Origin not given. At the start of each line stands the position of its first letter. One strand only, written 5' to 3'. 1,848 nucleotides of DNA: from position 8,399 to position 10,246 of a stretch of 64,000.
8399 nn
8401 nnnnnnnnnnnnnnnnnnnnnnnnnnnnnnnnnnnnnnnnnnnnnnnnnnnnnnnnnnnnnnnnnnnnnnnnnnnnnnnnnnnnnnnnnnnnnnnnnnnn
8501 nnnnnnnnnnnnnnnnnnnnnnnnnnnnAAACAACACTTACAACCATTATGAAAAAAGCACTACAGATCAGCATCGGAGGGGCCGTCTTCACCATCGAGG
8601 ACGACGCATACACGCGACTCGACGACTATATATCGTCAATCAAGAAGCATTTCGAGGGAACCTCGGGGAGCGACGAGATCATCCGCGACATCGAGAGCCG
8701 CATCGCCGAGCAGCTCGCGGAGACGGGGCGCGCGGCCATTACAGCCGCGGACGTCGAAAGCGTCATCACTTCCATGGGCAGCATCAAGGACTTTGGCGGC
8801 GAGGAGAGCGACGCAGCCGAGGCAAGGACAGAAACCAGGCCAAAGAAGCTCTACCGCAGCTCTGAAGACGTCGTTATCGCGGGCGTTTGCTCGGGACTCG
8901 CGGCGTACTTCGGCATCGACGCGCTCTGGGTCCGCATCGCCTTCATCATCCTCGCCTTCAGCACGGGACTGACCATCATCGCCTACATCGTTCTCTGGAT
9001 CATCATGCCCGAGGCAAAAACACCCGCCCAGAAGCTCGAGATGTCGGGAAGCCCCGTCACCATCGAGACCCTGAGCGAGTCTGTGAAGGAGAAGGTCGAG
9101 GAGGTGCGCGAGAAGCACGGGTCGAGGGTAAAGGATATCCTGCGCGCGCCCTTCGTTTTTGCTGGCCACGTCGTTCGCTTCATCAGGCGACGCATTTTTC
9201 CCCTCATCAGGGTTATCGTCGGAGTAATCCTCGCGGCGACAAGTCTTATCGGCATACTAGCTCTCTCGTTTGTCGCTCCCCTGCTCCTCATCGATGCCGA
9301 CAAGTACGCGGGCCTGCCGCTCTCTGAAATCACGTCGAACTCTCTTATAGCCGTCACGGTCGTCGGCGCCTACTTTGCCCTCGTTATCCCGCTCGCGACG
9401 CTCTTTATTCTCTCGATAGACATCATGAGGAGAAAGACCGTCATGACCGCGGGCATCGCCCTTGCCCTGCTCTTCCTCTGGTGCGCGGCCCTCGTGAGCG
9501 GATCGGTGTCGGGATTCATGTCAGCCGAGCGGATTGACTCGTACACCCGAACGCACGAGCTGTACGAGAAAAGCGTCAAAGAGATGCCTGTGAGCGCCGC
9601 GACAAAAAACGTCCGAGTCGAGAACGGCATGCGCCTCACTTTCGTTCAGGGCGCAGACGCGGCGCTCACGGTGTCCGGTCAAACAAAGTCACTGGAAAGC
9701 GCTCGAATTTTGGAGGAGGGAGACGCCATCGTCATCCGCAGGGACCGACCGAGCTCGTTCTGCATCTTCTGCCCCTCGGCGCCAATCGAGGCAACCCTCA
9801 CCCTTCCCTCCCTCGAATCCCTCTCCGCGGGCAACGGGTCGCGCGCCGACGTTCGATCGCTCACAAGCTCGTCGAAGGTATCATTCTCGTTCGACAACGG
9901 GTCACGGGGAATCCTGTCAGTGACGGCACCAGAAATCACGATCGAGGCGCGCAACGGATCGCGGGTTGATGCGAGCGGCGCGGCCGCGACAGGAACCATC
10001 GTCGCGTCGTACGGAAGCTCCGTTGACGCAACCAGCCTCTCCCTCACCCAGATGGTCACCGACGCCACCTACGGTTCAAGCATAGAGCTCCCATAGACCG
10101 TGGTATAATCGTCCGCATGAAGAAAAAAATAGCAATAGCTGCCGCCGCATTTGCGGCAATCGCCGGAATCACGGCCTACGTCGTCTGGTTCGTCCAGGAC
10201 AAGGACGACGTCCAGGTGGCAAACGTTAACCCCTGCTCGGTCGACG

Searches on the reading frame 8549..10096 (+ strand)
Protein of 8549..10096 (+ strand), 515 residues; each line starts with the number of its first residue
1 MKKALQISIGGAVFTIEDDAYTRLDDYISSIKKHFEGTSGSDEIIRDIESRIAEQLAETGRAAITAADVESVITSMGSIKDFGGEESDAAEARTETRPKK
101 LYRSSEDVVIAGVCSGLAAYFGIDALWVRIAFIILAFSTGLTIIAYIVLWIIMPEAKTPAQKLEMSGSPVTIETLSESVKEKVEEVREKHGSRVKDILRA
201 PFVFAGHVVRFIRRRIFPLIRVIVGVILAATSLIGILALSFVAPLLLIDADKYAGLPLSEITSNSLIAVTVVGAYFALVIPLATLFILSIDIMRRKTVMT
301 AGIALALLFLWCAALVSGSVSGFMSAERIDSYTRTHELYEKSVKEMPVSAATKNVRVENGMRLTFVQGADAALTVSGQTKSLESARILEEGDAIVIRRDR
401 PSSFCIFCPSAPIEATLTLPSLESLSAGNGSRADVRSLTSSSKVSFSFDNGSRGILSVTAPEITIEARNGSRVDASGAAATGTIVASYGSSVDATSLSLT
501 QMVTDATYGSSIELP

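Call 17: search_protein_families(library=pfam, proteins=[window:8549-10096:+], max_evalue=0.001)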
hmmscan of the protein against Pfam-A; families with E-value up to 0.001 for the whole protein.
window:8549-10096:+ (515 aa): 5 families
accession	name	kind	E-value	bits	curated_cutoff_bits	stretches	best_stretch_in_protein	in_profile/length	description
PF04024.17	PspC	-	3.1e-25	88.2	25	1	99-156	1-58/58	PspC domain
PF10988.14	DUF2807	-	2.5e-11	44.1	24.2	1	354-510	4-155/181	Putative auto-transporter adhesin, head GIN domain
PF22571.1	LiaI-LiaF-TM_PspC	-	8.3e-07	29.3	27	1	214-326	24-139/142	PspC transmembrane region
PF07690.21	MFS_1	-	2.2e-05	24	33.4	1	112-324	134-296/347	Major Facilitator Superfamily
PF22564.2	HAAS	-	0.00035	21.3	27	1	26-81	1-51/55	HAAS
